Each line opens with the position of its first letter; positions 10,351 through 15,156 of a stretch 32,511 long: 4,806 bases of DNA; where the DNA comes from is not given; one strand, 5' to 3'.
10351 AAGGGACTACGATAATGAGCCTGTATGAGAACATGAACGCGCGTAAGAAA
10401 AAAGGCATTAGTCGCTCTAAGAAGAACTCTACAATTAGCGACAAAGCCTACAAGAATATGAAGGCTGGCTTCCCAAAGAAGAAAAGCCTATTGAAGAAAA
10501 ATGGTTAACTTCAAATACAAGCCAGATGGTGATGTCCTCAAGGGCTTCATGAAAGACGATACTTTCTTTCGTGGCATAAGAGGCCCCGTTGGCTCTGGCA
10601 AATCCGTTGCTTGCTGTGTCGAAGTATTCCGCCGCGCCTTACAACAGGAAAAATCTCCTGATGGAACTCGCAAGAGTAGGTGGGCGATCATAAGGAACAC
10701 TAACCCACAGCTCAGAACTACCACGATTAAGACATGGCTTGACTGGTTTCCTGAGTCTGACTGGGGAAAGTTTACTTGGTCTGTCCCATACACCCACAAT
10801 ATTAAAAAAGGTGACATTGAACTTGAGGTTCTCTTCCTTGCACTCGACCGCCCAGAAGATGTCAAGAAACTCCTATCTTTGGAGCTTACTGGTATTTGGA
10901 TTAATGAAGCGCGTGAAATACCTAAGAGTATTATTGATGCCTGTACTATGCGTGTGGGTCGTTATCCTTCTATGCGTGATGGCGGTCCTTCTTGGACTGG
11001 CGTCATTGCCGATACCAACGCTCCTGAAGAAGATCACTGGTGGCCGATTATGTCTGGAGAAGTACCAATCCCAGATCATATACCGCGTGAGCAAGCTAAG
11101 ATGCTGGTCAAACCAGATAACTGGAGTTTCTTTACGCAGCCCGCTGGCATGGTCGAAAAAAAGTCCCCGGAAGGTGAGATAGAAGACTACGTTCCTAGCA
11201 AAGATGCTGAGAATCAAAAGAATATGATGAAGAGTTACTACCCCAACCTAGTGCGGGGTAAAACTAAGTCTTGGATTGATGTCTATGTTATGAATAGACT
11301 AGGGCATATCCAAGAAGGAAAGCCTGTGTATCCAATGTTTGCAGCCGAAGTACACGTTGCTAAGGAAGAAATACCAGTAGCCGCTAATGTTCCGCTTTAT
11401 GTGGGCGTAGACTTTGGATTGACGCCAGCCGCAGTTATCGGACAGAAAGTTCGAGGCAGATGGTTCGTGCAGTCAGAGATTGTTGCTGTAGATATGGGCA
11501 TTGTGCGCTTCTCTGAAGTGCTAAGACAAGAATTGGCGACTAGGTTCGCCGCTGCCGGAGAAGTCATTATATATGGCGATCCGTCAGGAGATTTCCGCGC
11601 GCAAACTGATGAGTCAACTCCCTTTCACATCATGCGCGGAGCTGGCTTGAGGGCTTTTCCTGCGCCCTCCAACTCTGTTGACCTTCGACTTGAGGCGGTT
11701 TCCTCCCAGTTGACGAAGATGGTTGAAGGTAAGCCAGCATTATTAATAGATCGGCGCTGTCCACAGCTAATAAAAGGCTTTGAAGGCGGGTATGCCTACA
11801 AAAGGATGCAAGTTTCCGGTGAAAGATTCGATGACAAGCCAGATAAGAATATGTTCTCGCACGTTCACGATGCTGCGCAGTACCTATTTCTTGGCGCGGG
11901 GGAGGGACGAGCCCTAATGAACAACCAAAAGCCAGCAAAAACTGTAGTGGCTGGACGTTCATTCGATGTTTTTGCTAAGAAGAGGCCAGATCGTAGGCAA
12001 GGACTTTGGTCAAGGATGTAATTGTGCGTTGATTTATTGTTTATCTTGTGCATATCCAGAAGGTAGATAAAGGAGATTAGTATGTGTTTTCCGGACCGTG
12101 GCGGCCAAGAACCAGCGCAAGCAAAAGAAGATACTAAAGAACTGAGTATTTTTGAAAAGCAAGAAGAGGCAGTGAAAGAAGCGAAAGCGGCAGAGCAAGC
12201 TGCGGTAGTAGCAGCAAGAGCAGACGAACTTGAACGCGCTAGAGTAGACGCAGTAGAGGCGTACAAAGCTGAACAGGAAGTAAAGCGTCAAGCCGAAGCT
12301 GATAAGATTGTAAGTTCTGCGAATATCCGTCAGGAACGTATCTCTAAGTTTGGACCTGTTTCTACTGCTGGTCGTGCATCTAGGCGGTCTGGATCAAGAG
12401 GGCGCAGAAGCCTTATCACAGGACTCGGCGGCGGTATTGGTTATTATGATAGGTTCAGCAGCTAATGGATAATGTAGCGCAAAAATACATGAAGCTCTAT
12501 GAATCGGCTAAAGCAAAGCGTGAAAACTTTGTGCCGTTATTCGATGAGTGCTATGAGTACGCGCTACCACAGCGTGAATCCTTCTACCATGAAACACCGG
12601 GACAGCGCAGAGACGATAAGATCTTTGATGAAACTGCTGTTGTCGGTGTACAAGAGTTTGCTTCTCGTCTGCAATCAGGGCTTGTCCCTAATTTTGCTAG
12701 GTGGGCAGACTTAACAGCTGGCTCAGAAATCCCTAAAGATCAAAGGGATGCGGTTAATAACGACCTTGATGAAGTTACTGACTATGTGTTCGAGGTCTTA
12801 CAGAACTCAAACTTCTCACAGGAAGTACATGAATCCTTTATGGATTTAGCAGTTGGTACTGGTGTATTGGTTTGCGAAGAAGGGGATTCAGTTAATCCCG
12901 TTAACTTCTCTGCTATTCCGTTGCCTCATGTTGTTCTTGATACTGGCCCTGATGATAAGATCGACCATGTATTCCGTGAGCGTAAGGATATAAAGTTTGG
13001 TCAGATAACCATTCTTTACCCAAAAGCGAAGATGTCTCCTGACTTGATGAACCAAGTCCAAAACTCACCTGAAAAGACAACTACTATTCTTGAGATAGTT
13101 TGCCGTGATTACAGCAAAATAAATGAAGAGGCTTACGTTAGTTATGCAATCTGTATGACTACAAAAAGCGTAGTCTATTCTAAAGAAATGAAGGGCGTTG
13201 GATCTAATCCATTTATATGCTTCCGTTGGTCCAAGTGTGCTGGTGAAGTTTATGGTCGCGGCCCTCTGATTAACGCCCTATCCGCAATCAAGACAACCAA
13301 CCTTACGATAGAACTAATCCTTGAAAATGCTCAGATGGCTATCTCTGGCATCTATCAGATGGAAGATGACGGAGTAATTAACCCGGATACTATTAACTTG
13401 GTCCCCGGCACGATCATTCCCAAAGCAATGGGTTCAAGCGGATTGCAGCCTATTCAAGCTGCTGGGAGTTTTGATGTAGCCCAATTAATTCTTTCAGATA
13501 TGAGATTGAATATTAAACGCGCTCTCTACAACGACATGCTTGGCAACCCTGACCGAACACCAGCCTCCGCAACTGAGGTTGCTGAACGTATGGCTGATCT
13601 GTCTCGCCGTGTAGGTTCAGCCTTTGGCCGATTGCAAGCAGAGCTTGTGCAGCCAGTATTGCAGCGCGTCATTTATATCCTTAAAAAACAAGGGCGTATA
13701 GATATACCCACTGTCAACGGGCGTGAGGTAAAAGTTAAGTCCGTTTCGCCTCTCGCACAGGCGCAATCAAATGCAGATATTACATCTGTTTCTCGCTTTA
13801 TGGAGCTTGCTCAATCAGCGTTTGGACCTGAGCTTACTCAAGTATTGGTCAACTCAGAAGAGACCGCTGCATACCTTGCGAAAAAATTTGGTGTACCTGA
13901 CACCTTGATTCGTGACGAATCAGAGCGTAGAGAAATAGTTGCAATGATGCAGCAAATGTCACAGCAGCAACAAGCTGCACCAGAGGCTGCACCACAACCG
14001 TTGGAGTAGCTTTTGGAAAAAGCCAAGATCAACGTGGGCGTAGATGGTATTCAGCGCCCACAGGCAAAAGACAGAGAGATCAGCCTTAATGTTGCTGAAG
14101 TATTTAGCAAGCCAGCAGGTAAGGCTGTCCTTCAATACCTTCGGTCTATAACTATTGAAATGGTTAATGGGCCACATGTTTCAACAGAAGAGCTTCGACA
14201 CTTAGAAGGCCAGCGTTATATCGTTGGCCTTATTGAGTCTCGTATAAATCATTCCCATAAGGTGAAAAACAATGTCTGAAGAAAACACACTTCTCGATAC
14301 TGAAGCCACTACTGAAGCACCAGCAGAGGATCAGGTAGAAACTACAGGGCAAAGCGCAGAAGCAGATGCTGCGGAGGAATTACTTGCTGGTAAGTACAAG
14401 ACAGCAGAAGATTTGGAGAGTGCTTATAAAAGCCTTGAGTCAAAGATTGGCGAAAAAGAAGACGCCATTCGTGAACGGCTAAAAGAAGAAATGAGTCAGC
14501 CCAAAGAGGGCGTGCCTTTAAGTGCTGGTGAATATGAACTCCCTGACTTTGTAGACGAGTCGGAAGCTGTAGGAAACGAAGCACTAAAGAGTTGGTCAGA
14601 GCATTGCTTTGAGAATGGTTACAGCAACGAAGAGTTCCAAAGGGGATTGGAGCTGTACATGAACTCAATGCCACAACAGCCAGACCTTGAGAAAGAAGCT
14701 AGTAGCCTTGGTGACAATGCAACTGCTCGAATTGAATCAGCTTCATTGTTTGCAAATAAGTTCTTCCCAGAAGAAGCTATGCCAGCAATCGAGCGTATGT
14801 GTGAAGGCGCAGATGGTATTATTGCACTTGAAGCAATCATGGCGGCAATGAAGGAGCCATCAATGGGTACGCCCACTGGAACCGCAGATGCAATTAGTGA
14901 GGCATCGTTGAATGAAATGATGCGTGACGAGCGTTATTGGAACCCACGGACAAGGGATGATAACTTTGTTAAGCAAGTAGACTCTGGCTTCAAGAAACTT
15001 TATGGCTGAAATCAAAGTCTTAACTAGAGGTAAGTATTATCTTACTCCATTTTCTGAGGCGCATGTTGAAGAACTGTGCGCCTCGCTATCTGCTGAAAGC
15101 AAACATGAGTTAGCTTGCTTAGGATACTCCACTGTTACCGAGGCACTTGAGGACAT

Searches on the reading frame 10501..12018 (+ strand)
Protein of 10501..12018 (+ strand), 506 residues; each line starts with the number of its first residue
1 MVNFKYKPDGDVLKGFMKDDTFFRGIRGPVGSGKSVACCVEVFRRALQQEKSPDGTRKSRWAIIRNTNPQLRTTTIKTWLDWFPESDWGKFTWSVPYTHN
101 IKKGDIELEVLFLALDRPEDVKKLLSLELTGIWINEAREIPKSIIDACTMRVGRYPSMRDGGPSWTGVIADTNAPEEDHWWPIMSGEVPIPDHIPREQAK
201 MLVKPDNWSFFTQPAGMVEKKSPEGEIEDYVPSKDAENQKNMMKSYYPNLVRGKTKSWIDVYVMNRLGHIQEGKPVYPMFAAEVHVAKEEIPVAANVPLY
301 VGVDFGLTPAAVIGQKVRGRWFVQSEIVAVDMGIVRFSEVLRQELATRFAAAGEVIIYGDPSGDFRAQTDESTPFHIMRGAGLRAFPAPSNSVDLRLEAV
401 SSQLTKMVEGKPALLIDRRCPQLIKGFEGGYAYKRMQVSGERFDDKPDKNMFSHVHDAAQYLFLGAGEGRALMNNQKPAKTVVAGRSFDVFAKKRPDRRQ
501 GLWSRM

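Call 73: search_protein_families(library=phrogs, proteins=[window:10501-12018:+], max_evalue=0.00001)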
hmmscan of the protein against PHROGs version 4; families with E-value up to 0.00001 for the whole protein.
window:10501-12018:+ (506 aa): 2 families
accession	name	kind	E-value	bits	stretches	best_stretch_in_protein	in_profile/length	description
phrog_2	-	head and packaging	1e-18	68.5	1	6-464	264-590/807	terminase large subunit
phrog_10250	-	head and packaging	3.2e-10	41.1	1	276-462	25-211/228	terminase large subunit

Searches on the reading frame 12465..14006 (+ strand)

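Call 73: search_protein_families(library=phrogs, proteins=[window:12465-14006:+], max_evalue=0.00001)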
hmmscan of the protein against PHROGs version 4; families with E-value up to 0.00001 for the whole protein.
window:12465-14006:+ (514 aa): 4 families
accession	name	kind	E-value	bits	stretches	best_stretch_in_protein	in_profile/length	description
phrog_332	-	connector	2.9e-92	310.8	1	1-510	7-533/560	head-tail adaptor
phrog_21643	-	unknown function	4.6e-31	108.9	1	277-508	3-235/268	-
phrog_21528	-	unknown function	5.2e-27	95.8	1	6-212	4-213/224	-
phrog_449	-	connector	1.5e-24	87.3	1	5-509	5-502/520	head-tail adaptor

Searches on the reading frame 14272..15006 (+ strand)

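Call 73: search_protein_families(library=phrogs, proteins=[window:14272-15006:+], max_evalue=0.00001)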
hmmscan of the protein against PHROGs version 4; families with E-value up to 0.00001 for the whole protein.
window:14272-15006:+ (245 aa): 1 family
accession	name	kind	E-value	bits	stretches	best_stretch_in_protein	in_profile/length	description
phrog_3742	-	unknown function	9.2e-11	43.2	1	9-244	20-286/287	-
